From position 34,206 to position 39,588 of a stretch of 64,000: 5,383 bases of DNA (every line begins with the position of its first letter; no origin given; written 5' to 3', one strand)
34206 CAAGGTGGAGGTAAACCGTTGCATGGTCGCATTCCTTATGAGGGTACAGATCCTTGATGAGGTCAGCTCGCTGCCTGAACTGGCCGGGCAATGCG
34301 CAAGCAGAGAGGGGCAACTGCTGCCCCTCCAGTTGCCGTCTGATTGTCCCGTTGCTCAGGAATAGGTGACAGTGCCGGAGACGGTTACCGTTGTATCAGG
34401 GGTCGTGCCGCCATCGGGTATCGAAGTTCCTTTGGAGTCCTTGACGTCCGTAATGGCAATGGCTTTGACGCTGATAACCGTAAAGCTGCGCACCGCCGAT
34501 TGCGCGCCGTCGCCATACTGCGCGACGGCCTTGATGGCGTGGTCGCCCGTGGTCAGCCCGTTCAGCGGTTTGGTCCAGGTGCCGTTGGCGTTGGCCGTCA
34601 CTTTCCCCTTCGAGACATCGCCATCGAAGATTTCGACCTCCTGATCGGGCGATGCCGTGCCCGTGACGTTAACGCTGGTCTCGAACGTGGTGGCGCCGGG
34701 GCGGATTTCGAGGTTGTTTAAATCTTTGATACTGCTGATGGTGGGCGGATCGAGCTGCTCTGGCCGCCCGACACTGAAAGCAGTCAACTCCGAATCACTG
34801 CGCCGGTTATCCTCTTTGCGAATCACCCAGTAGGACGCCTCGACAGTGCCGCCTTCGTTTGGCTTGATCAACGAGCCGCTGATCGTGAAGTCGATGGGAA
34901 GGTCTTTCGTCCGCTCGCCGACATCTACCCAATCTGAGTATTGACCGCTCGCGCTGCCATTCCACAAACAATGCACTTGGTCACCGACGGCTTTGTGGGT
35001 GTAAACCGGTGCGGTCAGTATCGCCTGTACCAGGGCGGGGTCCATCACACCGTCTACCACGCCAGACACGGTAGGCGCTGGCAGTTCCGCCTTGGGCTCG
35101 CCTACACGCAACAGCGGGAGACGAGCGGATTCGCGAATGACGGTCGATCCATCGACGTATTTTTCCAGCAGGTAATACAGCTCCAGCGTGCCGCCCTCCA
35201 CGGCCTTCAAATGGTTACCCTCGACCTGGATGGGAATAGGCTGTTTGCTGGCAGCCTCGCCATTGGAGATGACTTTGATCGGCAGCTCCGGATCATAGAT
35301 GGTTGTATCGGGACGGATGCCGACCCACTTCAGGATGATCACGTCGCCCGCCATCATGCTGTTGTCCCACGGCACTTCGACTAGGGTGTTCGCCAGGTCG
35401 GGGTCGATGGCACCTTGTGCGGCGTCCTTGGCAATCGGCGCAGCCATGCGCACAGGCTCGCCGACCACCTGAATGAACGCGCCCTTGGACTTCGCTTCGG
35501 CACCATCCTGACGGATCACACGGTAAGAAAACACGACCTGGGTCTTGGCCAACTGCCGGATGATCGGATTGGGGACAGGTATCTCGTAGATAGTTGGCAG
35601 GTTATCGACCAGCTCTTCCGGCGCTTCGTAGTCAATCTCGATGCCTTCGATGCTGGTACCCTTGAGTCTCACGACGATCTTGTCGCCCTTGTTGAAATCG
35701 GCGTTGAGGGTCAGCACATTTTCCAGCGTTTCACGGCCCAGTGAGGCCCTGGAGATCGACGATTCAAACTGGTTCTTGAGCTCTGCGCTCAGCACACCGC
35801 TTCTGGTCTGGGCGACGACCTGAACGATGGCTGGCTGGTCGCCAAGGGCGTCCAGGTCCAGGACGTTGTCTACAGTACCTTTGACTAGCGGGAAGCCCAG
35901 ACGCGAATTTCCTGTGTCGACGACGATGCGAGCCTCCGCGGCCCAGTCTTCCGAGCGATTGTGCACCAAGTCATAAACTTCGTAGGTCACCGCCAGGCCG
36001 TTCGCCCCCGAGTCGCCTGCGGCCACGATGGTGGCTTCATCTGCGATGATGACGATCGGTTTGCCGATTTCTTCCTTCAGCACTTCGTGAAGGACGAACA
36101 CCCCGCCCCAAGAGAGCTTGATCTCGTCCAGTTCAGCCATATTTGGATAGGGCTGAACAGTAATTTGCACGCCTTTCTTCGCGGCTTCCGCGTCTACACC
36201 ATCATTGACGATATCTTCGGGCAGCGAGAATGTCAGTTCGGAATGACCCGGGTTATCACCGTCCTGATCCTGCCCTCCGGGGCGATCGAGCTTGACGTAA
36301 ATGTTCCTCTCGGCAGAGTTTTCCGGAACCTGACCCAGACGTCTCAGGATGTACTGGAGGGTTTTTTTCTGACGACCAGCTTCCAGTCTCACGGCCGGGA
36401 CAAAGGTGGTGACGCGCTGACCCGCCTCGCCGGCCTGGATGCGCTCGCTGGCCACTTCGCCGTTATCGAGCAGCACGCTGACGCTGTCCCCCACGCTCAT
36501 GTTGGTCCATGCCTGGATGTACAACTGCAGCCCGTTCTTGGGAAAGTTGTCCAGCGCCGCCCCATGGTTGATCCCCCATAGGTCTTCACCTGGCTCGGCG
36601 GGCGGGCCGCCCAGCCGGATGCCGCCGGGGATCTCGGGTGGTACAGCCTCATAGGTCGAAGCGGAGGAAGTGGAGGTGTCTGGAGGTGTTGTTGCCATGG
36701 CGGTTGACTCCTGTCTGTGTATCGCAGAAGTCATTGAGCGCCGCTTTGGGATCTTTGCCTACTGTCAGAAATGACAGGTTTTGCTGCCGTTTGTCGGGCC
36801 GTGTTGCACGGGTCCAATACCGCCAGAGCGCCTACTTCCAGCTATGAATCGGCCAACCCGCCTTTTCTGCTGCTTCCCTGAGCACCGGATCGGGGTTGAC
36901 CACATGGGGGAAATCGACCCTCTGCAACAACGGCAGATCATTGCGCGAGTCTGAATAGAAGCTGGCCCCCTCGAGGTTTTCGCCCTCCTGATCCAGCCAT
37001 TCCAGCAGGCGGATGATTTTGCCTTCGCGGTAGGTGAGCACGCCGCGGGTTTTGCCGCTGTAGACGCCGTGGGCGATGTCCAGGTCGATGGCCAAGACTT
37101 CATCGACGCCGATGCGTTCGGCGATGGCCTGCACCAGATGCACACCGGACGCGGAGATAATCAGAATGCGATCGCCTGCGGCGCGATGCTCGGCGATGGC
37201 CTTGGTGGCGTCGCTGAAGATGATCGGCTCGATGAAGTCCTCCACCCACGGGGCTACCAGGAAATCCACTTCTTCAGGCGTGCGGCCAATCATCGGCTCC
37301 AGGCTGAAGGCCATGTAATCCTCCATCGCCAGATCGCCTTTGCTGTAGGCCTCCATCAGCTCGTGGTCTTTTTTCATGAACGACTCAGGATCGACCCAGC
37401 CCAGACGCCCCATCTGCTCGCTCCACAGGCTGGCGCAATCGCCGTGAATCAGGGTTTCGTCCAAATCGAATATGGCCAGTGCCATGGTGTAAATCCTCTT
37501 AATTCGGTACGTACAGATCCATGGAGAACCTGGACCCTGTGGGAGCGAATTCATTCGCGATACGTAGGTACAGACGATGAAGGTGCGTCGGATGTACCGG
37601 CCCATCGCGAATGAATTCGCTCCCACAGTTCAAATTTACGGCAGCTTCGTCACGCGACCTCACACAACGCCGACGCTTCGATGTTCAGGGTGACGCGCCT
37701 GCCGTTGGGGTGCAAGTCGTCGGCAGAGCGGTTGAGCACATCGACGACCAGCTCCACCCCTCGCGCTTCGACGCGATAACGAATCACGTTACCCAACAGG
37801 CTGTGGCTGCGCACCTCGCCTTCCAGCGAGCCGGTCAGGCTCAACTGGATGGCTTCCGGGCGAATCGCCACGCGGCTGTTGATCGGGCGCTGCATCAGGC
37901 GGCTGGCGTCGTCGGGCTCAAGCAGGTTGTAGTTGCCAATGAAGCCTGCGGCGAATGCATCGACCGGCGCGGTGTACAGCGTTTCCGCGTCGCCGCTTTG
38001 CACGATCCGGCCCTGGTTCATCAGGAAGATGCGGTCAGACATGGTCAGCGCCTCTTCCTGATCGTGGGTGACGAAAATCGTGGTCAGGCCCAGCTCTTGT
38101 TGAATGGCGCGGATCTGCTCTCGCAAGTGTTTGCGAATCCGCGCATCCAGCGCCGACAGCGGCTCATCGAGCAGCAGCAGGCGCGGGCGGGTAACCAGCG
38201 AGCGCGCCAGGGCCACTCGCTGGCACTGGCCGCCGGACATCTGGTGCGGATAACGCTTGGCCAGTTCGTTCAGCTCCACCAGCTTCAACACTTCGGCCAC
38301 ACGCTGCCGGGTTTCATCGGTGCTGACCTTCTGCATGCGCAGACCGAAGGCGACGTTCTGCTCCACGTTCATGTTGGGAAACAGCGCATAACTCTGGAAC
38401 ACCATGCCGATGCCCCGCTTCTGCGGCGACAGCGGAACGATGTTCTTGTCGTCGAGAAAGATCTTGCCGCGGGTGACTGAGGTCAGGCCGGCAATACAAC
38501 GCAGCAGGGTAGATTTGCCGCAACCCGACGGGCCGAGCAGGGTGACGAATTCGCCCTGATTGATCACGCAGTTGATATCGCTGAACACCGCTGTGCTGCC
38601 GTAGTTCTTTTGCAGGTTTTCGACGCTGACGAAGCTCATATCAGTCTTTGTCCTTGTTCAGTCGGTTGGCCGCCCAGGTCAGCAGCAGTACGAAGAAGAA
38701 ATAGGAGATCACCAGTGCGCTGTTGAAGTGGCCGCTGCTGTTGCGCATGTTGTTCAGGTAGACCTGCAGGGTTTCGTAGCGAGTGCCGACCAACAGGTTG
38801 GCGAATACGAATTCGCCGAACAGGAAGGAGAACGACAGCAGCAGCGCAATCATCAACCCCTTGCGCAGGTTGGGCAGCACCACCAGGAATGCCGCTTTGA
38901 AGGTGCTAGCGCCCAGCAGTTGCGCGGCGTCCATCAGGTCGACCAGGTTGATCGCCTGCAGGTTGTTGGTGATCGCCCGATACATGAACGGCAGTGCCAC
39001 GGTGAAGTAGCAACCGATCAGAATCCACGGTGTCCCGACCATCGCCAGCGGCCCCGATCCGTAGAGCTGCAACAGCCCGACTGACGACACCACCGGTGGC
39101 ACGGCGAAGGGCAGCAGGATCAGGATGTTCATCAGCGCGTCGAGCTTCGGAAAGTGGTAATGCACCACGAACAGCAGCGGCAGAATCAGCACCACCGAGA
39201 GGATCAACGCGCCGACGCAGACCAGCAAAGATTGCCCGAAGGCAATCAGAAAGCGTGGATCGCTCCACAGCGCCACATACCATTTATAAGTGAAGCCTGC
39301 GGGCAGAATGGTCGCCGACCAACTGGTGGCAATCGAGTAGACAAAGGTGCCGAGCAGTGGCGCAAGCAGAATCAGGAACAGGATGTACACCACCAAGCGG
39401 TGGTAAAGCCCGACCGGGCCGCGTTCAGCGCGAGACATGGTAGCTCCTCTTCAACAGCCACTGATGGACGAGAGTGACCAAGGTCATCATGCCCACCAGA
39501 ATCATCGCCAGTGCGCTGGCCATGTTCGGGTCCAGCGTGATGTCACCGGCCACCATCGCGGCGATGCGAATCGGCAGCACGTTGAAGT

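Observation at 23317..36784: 13.4-kb accessory island: four paralogous, signal-less repeat-module proteins mirror-arranged around an autotransporter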

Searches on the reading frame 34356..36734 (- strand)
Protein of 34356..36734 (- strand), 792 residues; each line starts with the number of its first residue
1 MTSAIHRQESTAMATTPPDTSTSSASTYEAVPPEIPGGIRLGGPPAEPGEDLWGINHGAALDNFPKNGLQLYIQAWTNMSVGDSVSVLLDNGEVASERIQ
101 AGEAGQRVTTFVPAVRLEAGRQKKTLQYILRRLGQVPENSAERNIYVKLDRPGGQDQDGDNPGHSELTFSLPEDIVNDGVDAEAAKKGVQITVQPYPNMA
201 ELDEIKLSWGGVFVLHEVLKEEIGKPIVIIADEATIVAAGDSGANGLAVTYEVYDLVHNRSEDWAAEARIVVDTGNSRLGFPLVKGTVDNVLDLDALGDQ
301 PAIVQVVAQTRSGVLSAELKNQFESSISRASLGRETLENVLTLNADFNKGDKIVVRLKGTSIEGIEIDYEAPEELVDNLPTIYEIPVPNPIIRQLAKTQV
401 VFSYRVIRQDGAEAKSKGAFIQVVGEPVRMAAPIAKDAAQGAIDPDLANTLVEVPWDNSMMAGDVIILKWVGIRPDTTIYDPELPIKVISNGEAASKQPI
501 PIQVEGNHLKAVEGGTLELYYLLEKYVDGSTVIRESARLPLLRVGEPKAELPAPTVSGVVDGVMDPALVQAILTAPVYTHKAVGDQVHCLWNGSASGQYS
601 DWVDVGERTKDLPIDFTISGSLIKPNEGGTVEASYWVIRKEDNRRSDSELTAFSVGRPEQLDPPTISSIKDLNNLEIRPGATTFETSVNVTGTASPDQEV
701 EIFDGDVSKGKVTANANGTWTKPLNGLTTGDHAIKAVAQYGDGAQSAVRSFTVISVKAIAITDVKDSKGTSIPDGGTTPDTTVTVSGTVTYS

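Call 3: search_protein_families(library=pfam, proteins=[window:34356-36734:-], max_evalue=0.01)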
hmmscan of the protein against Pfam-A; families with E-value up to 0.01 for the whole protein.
window:34356-36734:- (792 aa): 1 family
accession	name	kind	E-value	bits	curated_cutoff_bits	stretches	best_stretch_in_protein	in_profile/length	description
PF16640.11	Big_3_5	-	2.5e-05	25.2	35.5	1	682-752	8-86/88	Bacterial Ig-like domain (group 3)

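Call 4: search_protein_families(library=ncbifam, proteins=[window:34356-36734:-], max_evalue=0.01)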
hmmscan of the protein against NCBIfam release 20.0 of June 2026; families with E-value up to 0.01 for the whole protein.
window:34356-36734:- (792 aa): 0 families

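Call 40: search_protein_families(library=phrogs, proteins=[window:34356-36734:-], max_evalue=0.01)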
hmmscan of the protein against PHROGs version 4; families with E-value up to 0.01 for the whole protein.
window:34356-36734:- (792 aa): 1 family
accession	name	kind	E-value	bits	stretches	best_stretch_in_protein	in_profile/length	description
phrog_11157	-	unknown function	5.9e-05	20.6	1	680-788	950-1066/3825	-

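Call 41: search_protein_families(library=padloc, proteins=[window:34356-36734:-], max_evalue=0.01)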
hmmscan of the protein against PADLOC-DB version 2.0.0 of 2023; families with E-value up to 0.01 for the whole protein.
window:34356-36734:- (792 aa): 0 families

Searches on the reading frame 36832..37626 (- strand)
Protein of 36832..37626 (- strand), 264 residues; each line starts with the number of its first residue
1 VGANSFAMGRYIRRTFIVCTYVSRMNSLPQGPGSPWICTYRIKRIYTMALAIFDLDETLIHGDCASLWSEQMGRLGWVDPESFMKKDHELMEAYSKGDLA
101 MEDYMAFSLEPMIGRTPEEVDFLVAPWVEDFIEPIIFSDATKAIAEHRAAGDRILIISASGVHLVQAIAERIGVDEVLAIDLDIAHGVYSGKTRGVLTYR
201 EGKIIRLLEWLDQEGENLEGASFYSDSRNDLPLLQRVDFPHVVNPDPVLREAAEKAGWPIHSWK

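Call 3: search_protein_families(library=pfam, proteins=[window:36832-37626:-], max_evalue=0.01)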
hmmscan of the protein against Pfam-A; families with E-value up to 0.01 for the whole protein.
window:36832-37626:- (264 aa): 2 families
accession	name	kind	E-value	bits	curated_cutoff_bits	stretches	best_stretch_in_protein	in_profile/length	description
PF12710.13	HAD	-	3.2e-30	106.4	27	1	51-235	1-189/189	haloacid dehalogenase-like hydrolase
PF00702.32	Hydrolase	-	1.6e-05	25.8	26.4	1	49-236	2-189/191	haloacid dehalogenase-like hydrolase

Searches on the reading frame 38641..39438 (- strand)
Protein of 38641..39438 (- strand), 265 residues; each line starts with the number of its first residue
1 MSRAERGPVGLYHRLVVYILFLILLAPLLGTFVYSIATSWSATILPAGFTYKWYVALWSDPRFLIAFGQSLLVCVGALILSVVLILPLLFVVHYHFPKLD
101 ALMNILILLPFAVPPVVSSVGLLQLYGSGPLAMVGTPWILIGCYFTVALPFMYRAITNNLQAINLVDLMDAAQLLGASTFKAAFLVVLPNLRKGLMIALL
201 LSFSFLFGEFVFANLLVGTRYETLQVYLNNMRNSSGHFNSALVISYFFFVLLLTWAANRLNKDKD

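Call 44: search_protein_families(library=pfam, proteins=[window:38641-39438:-], max_evalue=0.00001)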
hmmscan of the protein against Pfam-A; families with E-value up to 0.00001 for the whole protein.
window:38641-39438:- (265 aa): 1 family
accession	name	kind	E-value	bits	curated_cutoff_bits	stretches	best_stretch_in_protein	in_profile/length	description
PF00528.27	BPD_transp_1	-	1.2e-10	41.9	26.4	1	94-261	11-179/184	Binding-protein-dependent transport system inner membrane component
